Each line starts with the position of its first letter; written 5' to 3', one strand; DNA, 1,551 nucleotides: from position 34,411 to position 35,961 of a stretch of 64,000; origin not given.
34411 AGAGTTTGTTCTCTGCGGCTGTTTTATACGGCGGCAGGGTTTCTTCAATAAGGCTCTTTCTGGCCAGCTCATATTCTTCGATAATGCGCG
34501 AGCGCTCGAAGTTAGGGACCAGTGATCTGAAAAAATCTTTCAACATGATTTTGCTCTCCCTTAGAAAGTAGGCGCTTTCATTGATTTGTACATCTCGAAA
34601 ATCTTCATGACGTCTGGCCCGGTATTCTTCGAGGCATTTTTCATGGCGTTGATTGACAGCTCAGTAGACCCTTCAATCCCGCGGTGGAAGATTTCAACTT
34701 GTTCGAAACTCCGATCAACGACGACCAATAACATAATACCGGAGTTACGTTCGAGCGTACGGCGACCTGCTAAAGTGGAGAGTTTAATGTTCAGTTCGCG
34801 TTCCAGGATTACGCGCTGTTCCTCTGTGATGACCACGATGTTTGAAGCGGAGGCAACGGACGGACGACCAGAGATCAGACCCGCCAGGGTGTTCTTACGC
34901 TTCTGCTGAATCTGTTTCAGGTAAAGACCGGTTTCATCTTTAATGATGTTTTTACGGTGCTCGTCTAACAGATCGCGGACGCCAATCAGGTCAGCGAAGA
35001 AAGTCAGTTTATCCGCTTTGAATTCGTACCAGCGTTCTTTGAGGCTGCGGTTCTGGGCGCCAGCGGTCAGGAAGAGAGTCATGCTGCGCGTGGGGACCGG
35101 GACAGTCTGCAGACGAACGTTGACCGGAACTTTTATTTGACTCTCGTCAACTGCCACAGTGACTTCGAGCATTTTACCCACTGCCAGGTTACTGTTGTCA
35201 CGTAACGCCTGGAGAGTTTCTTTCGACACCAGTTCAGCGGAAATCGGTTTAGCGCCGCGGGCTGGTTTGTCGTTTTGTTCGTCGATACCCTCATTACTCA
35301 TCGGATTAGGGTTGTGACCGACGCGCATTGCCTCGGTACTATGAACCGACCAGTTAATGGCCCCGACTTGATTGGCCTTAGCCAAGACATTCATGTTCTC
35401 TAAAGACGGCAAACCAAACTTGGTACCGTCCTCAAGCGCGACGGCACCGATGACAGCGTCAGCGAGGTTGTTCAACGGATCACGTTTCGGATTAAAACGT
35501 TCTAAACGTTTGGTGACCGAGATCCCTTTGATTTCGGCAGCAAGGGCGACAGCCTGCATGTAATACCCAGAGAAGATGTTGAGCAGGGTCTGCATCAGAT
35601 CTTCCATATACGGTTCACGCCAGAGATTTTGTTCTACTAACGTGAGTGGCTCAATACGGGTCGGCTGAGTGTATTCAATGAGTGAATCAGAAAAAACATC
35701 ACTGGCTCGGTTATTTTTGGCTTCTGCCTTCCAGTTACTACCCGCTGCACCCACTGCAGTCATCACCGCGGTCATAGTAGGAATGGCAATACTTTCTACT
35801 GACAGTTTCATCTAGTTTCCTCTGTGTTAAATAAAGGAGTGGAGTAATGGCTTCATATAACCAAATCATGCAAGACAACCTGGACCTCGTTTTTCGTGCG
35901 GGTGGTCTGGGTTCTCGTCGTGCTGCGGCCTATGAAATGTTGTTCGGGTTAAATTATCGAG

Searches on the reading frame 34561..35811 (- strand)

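Call 7: search_protein_families(library=phrogs, proteins=[window:34561-35811:-], max_evalue=0.01)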
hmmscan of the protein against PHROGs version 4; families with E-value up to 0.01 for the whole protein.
window:34561-35811:- (416 aa): 1 family
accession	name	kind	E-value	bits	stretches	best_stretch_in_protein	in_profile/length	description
phrog_3239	-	unknown function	2.3e-110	369.8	1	17-416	5-372/372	-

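Call 8: search_protein_families(library=pfam, proteins=[window:34561-35811:-], max_evalue=0.1)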
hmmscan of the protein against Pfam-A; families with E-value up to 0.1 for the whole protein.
window:34561-35811:- (416 aa): 0 families
